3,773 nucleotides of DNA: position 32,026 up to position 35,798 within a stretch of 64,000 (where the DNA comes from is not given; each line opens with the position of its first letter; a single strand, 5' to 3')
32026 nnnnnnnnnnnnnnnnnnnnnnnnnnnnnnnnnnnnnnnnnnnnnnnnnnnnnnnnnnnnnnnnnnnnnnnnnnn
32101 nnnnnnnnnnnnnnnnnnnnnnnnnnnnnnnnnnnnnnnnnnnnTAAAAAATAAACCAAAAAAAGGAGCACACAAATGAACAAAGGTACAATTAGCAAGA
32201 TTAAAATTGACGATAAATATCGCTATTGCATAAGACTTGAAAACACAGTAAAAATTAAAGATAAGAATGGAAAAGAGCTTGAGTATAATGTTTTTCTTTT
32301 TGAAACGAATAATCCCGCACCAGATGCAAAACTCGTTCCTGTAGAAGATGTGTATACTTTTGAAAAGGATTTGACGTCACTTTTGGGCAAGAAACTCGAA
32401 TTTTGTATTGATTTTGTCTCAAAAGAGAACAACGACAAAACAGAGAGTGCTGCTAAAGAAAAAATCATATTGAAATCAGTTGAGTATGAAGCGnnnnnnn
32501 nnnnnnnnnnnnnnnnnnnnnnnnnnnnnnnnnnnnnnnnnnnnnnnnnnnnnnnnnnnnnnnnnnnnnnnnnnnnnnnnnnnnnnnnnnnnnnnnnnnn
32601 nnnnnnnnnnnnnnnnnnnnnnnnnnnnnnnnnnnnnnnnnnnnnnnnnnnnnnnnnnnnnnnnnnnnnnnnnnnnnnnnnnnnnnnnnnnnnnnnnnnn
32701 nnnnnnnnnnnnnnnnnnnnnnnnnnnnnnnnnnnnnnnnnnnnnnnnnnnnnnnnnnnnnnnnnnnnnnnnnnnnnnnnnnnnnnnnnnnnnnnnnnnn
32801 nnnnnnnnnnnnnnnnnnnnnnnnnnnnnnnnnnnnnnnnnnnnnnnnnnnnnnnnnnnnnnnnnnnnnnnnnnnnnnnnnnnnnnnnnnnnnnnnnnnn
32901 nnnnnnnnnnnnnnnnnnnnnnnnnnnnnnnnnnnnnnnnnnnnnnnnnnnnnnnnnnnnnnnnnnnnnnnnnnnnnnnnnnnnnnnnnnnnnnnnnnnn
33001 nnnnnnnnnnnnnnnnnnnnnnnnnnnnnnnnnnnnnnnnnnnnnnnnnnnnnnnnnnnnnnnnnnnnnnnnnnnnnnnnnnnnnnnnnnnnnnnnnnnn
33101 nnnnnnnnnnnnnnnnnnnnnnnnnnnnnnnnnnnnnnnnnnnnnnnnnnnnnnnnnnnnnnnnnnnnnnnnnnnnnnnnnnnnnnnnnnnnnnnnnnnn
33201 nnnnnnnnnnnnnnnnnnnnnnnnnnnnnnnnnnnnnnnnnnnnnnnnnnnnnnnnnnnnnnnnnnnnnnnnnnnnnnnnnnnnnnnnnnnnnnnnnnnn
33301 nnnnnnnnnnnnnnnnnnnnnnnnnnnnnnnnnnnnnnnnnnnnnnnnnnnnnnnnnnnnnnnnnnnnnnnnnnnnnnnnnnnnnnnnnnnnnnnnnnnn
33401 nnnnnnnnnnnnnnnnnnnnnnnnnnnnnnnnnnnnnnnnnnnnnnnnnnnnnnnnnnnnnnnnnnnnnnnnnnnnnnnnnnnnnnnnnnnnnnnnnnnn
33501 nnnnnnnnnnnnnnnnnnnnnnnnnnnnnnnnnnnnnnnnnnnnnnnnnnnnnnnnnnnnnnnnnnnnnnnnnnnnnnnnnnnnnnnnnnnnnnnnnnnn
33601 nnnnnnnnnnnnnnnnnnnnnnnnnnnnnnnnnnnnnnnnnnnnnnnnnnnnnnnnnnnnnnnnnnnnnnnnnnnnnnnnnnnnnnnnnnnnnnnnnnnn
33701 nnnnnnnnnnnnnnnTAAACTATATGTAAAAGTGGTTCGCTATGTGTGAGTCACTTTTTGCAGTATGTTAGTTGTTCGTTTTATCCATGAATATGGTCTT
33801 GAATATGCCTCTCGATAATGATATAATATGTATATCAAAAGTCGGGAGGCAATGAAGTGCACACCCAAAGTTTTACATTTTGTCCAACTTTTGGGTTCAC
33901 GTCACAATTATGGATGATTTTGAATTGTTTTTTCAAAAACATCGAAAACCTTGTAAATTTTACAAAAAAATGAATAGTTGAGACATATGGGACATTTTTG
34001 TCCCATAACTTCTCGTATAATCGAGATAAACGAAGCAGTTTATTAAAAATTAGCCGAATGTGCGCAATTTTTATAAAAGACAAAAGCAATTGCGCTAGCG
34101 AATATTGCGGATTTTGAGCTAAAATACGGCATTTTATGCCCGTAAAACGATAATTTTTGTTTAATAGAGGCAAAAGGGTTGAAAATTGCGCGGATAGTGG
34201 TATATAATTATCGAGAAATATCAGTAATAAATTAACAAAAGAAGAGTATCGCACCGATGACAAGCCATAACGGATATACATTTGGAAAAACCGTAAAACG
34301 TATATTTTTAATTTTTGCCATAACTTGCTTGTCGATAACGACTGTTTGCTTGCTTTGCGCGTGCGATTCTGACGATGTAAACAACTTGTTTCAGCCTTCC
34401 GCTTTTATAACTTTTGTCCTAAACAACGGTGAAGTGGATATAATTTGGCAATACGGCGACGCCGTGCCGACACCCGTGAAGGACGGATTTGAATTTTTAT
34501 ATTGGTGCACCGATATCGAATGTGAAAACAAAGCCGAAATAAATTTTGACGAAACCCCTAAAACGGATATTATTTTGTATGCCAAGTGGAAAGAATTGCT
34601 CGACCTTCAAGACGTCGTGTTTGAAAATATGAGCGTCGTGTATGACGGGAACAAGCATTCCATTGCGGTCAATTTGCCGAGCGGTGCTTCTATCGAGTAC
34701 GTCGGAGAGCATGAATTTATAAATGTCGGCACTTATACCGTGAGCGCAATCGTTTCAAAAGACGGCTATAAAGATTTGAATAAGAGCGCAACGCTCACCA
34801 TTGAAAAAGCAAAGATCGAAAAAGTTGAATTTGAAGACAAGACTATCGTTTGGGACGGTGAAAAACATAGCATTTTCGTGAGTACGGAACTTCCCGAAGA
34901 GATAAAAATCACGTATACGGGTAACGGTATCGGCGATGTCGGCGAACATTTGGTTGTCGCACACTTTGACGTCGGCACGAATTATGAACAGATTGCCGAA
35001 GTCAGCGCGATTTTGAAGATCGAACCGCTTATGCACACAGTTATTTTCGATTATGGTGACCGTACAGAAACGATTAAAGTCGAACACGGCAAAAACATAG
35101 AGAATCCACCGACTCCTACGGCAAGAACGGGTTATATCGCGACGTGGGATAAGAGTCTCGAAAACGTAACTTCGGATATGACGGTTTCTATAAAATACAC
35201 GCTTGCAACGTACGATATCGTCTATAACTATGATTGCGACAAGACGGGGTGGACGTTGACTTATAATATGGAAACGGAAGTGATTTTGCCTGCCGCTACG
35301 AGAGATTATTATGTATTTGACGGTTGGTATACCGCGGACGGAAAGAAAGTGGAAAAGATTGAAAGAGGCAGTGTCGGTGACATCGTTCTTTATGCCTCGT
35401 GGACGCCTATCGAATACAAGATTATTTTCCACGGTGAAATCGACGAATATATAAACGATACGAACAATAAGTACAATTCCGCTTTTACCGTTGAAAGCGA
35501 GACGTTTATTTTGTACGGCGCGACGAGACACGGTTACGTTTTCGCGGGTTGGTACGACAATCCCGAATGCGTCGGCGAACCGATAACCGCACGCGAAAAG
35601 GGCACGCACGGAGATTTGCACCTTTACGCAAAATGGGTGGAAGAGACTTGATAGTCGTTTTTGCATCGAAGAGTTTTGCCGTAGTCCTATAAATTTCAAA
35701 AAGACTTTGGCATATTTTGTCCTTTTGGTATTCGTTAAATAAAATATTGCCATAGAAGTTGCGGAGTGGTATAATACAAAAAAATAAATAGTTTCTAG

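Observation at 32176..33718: Overlapping small ORF plus stand-alone sirtuin-like SIR2 gene: candidate undescribed NAD-targeting defence or toxin-antitoxin-like module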

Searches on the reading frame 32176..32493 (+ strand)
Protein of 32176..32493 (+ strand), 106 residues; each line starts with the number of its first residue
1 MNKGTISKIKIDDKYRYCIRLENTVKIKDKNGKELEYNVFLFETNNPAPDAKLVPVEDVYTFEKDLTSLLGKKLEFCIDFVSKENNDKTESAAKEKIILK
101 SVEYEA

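Call 3: search_protein_families(library=pfam, proteins=[window:32176-32493:+], max_evalue=1)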
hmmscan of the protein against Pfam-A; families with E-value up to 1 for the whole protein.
window:32176-32493:+ (106 aa): 0 families

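Call 4: search_protein_families(library=padloc, proteins=[window:32176-32493:+], max_evalue=1)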
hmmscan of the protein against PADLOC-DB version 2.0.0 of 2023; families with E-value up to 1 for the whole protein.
window:32176-32493:+ (106 aa): 0 families

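Call 5: search_protein_families(library=ncbifam, proteins=[window:32176-32493:+], max_evalue=1)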
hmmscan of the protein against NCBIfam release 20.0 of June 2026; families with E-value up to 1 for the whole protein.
window:32176-32493:+ (106 aa): 0 families

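Call 11: find_homologous_proteins(query=window:32176-32493:+, max_evalue=0.01)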
Query window:32176-32493:+ (106 aa): 24 proteins with E <= 0.01 among 38 candidates.
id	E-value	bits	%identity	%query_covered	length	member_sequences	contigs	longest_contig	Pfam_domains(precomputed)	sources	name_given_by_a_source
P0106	1.4e-57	210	94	100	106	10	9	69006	-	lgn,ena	-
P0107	1.2e-55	204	92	100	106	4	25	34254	-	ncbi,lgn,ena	-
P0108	3.0e-53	196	88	98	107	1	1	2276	-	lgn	-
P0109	5.8e-37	144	74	100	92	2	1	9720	-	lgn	-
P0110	1.7e-35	139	68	100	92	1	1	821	-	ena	-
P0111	9.2e-35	137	68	100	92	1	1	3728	-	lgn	-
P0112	1.0e-34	137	68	100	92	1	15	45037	-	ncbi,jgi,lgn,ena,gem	-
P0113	3.2e-34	135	67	98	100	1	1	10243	-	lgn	-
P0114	1.3e-33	133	79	79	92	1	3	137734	-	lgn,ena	-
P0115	2.3e-33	132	65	98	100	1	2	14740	-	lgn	-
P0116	2.6e-33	132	73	78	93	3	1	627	-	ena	-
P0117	3.5e-33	132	70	100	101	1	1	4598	-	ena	-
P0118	4.2e-33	132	66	100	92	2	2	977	-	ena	-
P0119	7.4e-33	131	66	100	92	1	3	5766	-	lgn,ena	-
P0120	2.6e-32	129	65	100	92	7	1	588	-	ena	-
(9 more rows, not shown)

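Call 21: find_homologous_proteins(query=A2, max_evalue=0.01)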
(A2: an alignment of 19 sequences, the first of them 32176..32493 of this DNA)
Query A2 (19 sequences) (106 aa, profile of the alignment): 29 proteins with E <= 0.01 among 2947 candidates.
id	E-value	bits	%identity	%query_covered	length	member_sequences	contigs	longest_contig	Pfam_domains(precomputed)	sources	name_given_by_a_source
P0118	9.1e-29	117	66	100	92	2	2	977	-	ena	-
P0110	9.3e-29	117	68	100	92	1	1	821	-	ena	-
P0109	1.2e-28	117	74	100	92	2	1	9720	-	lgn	-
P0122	1.3e-28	117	72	78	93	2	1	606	-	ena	-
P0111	1.5e-28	117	68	100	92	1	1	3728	-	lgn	-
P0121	2.3e-28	116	72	78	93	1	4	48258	-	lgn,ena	-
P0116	2.4e-28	116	73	78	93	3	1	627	-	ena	-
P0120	2.7e-28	116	65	100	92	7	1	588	-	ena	-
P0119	4.6e-28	115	66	100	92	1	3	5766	-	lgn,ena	-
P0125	9.0e-28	114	62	100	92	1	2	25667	-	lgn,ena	-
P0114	1.2e-27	114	79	79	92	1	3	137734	-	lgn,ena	-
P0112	2.0e-27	113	68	100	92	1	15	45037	-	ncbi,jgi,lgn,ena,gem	-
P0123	2.6e-27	113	71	78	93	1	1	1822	-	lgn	-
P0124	3.5e-27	112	70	78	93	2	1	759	-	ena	-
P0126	5.5e-27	112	61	100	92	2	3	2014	-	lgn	-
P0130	4.0e-12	64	67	8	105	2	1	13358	-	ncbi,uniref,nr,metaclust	ncbi:hypothetical protein [Acetobacterium wieringae]|uniref:Uncharacterized protein n=1 Tax=Acetobac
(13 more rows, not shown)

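Call 24: search_protein_families(library=phrogs, proteins=[window:32176-32493:+], max_evalue=1)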
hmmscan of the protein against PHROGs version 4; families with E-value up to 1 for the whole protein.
window:32176-32493:+ (106 aa): 1 family
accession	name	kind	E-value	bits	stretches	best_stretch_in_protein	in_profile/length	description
phrog_25701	-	unknown function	0.023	15.4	1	63-96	12-45/61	-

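Call 29: predict_structure(alignment_id=A3)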
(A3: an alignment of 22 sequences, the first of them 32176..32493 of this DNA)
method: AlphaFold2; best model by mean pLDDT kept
length: 106 residues; sequences in the alignment: 22
mean_pLDDT: 57.8   pTM: 0.52
mean pLDDT of the five models: 57.8, 55.9, 55.1, 50.6, 46.5
residues with pLDDT >= 90: 1; 70-90: 20; 50-70: 50; < 50: 35
segments of 3 or more residues with pLDDT < 50: 1-11, 16-18, 58-64, 72-77, 90-93
pLDDT, mean of each block of 10 residues (from residue 1): 38 50 78 82 59 64 50 51 56 56 48
secondary structure, 60 per line:
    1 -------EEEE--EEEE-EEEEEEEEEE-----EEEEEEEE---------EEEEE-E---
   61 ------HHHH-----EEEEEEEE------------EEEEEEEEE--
elements in order: E8-11 E14-17 E19-28 E34-41 E51-55 H67-70 E76-83 E96-104

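Call 51: fold_search(model_id=the predicted structure, library=pdb)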
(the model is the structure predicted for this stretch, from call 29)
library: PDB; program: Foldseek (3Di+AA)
matches with E <= 10: 290; with E <= 0.001: 0
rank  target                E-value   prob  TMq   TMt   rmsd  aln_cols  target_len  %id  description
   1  9ne7_A                4.1e-01  0.20  0.26  0.03  16.4       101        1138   15  Human polymerase epsilon bound to PCNA and DNA with an in-situ-generated mismatch in the Pol-backtracking state (released 2025-06-04)
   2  9f6d_A                4.8e-01  0.38  0.27  0.03  15.5        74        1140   18  Human DNA polymerase epsilon bound to DNA and PCNA (open conformation) (released 2024-08-07)
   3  8s4t_A                6.0e-01  0.18  0.26  0.21  14.1       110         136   11  DNA bound structure of PrgE from plasmid pCF10 (released 2024-05-29)
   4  8j12_B                6.8e-01  0.13  0.21  0.09  14.7        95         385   10  Cryo-EM structure of the AsCas12f-sgRNA-target DNA ternary complex (released 2023-09-27)
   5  9b8t_A                7.1e-01  0.25  0.29  0.04  15.3        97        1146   15  Human polymerase epsilon bound to PCNA and DNA in the nucleotide bound state (released 2024-09-11)
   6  6htj_B                7.6e-01  0.15  0.21  0.19  11.6        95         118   10  Crystal structure of the translation recovery factor Trf from Sulfolobus solfataricus (released 2019-10-16)
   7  8s4s_B                8.9e-01  0.12  0.27  0.23  16.5       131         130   12  PrgE from plasmid pCF10 (released 2024-05-29)
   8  6htj_A                9.4e-01  0.16  0.23  0.21  11.5        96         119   11  Crystal structure of the translation recovery factor Trf from Sulfolobus solfataricus (released 2019-10-16)
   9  6g0a_A                9.4e-01  0.10  0.25  0.04  15.5       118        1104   14  The crystal structure of the Pol2 catalytic domain of DNA polymerase epsilon carrying a P301R substitution. (released 2019-01-30)
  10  6qp9_B                1.0e+00  0.05  0.15  0.05  12.1       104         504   13  Drosophila Semaphorin 1a, extracellular domains 1-2 (released 2019-08-21)
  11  1pfs_A                1.1e+00  0.25  0.26  0.32  11.4        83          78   10  SOLUTION NMR STRUCTURE OF THE SINGLE-STRANDED DNA BINDING PROTEIN OF THE FILAMENTOUS PSEUDOMONAS PHAGE PF3, MINIMIZED  (released 1997-02-12)
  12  7uw8                  1.1e+00  0.21  0.22  0.12  12.5        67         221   16  Drosophila melanogaster setdb1-tuor domain (released 2022-08-10)
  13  9b8s_A                1.1e+00  0.11  0.24  0.04  15.8       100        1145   14  Human polymerase epsilon bound to PCNA and DNA in the nucleotide exchange state (released 2024-09-11)
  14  9f6i_A                1.1e+00  0.23  0.27  0.03  15.7        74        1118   18  Human DNA Polymerase epsilon bound to T-C mismatched DNA (Post-Insertion state) (released 2024-08-07)
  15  9nea_A                1.1e+00  0.20  0.29  0.03  15.7        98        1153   17  Human polymerase epsilon bound to PCNA and DNA with a pre-existing mismatch in the blocked conformation II (released 2025-06-04)
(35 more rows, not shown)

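Call 53: search_protein_representatives(alignment_id=A3)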
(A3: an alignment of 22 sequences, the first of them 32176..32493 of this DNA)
Query: 22 sequences, 100 profile positions. Proteins with E-value up to 0.001 (for the whole library): 33; up to 1e-10: 10; up to 1e-30: 0. The best 33 are listed.
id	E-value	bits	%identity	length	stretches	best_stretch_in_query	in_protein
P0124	3.5e-29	117.2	-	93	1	1-100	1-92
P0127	4.5e-25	104.1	-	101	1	1-100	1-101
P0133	1.5e-23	99.2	-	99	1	1-99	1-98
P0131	5.2e-18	81.4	-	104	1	1-100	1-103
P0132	4.8e-17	78.3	-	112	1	1-99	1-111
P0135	1.1e-16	77.2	-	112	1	16-100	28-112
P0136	7.6e-14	68.0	-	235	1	4-99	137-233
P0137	4.3e-12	62.4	-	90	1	1-98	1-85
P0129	1.2e-11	61.0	-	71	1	1-48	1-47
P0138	6.4e-11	58.6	-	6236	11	5-63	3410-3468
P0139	1.7e-10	57.3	-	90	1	1-86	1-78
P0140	1.3e-09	54.4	-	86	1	1-99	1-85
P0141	6.4e-09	52.2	-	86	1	1-99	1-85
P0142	8.6e-09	51.8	-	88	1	1-99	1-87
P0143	3.0e-07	46.8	-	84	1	1-99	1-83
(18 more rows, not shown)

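Call 67: list_cluster_members(proteins=[P0001, window:32176-32493:+, P0087, P0130])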
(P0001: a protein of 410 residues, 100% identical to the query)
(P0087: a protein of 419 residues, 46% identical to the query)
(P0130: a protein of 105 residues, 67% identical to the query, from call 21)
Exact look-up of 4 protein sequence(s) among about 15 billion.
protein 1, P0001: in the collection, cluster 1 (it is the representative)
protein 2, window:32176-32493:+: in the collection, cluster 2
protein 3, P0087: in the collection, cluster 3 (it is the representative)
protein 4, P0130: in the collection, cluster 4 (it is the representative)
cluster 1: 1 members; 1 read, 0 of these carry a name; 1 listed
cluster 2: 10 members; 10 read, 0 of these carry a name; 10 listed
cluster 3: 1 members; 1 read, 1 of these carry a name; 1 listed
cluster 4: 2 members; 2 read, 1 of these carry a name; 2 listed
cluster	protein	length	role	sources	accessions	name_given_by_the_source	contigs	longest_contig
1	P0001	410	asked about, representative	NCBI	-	-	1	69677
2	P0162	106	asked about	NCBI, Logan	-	-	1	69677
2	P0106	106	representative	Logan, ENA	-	-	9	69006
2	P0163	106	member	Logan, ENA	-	-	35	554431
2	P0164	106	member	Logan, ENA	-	-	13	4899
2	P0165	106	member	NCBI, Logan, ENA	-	-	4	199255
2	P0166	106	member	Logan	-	-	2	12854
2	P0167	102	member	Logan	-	-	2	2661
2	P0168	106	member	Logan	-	-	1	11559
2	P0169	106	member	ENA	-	-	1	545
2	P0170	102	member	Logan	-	-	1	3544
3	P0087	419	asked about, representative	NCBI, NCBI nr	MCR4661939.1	MAG: hypothetical protein K5765_08105 [Clostridia bacterium] | hypothetical protein [Clostridia bacterium]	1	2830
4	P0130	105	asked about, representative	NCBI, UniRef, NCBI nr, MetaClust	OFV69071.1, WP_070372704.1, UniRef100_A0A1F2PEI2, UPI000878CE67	hypothetical protein [Acetobacterium wieringae] | Uncharacterized protein n=1 Tax=Acetobacterium wieringae TaxID=52694 ... | status=active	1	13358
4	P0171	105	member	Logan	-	-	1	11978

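Call 80: search_protein_families(library=pfam, alignment_id=A4, max_evalue=0.05)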
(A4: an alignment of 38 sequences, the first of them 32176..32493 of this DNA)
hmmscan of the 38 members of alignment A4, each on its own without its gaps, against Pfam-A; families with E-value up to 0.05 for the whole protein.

A. member 1, window:32176-32493:+ (106 aa): 0 families

B. families by the number of members that match (of 38 scanned): 6 families
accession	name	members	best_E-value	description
PF01291.22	LIF_OSM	1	0.018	LIF / OSM family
PF08974.15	DUF1877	1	0.022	Domain of unknown function (DUF1877)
PF18679.7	HTH_57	1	0.024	ThcOx helix turn helix domain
PF14280.11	DUF4365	1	0.026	Domain of unknown function (DUF4365)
PF03413.25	PepSY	1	0.039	Peptidase propeptide and YPEB domain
PF20780.2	TssR_M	1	0.044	TssR second domain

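Call 81: search_solved_structures(query=A4, max_evalue=5)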
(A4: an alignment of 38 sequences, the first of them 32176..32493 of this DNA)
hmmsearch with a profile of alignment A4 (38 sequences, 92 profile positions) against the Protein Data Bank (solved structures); distinct sequences matched with E-value up to 5: 4.
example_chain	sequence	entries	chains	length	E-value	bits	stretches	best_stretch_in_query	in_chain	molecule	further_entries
7dq7_H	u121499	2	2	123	0.16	15.4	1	34-82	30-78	5F5 VH | 5F5 heavy chain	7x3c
9ynm_A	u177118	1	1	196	0.32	14.5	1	12-70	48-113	Dokki_15 WT apo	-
9ynl_A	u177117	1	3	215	0.32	14.4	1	12-70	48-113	Dokki_15 C100A complex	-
7eh5_H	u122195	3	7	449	0.35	14.3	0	33-83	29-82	RBD-chAb45, heavy chain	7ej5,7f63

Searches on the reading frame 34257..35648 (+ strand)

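Call 28: search_protein_families(library=pfam, proteins=[window:34257-35648:+], max_evalue=0.00001)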
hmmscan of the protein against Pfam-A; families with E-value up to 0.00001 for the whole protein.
window:34257-35648:+ (464 aa): 2 families
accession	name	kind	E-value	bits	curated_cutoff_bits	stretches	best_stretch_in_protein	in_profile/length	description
PF09479.16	Flg_new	-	4.2e-29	100.9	27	3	51-110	3-65/65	Listeria-Bacteroides repeat domain (List_Bact_rpt)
PF18887.5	MBG_3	-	3.3e-06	27.5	25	0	120-185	3-71/72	MBG domain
